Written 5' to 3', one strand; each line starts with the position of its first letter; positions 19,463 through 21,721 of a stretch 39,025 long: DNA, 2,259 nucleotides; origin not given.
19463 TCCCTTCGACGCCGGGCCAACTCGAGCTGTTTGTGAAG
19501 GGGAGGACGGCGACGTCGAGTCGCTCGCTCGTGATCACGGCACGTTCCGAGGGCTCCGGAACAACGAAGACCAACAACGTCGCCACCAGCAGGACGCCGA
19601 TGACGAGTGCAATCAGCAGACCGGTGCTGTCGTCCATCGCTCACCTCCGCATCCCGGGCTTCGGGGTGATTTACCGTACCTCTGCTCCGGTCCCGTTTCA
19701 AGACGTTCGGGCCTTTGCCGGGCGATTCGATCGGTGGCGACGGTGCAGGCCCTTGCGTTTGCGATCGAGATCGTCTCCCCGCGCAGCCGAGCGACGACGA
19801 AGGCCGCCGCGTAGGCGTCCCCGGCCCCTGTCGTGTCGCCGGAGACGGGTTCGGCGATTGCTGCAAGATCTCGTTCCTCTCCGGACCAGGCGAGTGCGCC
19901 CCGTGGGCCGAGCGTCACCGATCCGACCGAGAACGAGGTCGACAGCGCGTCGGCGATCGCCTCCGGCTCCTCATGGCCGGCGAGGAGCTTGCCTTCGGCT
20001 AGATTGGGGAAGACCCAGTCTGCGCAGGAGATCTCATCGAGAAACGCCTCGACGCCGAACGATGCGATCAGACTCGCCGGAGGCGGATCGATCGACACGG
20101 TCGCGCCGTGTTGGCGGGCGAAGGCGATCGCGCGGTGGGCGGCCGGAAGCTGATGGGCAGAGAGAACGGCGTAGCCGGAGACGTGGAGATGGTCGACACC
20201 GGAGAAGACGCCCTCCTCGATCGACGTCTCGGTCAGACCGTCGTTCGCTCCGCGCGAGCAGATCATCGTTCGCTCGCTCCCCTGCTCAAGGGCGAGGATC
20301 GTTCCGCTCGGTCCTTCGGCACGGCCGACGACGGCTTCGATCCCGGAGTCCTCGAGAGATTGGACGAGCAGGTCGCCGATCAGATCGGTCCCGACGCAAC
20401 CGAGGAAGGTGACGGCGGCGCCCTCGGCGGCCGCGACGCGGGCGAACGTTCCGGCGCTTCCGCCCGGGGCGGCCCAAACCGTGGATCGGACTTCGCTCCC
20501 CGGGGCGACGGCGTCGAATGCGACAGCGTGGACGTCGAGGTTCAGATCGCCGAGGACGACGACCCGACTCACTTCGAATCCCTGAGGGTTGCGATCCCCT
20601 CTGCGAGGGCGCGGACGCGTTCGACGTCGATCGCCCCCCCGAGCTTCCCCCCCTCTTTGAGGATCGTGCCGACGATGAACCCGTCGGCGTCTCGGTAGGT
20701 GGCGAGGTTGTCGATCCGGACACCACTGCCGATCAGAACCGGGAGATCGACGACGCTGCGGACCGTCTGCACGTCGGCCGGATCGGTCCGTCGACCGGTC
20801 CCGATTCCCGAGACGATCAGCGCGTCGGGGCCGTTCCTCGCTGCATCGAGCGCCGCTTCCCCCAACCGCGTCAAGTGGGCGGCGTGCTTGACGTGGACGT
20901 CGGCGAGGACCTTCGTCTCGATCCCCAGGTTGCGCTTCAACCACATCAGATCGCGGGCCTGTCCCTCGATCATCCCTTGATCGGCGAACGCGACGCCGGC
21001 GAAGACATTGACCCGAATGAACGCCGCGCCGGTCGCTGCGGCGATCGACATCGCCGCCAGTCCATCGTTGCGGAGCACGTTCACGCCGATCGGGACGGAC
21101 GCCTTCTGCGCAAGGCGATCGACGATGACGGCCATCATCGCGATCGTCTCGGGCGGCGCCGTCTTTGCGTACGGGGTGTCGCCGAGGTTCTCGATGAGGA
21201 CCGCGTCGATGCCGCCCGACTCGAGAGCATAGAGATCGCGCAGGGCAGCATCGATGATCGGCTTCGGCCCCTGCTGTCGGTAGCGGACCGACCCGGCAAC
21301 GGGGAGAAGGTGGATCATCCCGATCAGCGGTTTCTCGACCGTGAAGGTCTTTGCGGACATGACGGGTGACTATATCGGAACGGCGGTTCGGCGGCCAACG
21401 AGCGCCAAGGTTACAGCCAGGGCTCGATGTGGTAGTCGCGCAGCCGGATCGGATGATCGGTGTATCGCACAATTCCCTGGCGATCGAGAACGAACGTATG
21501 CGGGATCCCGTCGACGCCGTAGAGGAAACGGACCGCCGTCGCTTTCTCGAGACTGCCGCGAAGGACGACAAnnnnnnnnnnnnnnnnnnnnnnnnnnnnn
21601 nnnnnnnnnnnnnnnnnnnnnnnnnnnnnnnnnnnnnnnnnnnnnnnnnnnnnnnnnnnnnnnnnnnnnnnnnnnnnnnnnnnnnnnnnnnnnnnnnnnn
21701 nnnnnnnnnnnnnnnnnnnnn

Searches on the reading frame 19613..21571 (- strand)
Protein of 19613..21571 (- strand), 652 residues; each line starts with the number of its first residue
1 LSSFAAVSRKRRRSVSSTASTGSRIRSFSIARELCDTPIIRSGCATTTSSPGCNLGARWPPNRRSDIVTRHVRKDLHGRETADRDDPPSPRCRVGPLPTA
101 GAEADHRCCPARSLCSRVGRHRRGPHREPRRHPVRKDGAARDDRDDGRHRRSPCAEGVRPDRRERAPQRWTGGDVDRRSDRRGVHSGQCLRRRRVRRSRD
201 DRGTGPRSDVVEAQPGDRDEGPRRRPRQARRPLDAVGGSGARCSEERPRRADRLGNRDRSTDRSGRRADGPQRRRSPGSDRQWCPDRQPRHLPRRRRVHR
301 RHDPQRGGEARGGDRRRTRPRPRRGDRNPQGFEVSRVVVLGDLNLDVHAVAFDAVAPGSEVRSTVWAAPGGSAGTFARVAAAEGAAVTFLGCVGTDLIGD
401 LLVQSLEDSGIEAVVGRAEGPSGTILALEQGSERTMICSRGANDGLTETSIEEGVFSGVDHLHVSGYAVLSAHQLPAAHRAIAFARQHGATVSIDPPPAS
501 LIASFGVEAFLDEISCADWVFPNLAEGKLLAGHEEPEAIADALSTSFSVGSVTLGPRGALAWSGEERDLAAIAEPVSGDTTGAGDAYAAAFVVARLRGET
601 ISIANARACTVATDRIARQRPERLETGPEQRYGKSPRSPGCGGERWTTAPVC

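Call 63: search_protein_families(library=pfam, proteins=[window:19613-21571:-], max_evalue=0.00001)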
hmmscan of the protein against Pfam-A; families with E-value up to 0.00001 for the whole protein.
window:19613-21571:- (652 aa): 1 family
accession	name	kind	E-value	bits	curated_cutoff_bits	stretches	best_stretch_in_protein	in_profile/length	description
PF00294.29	PfkB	-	8.9e-37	127.5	25.8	1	336-613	3-287/302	pfkB family carbohydrate kinase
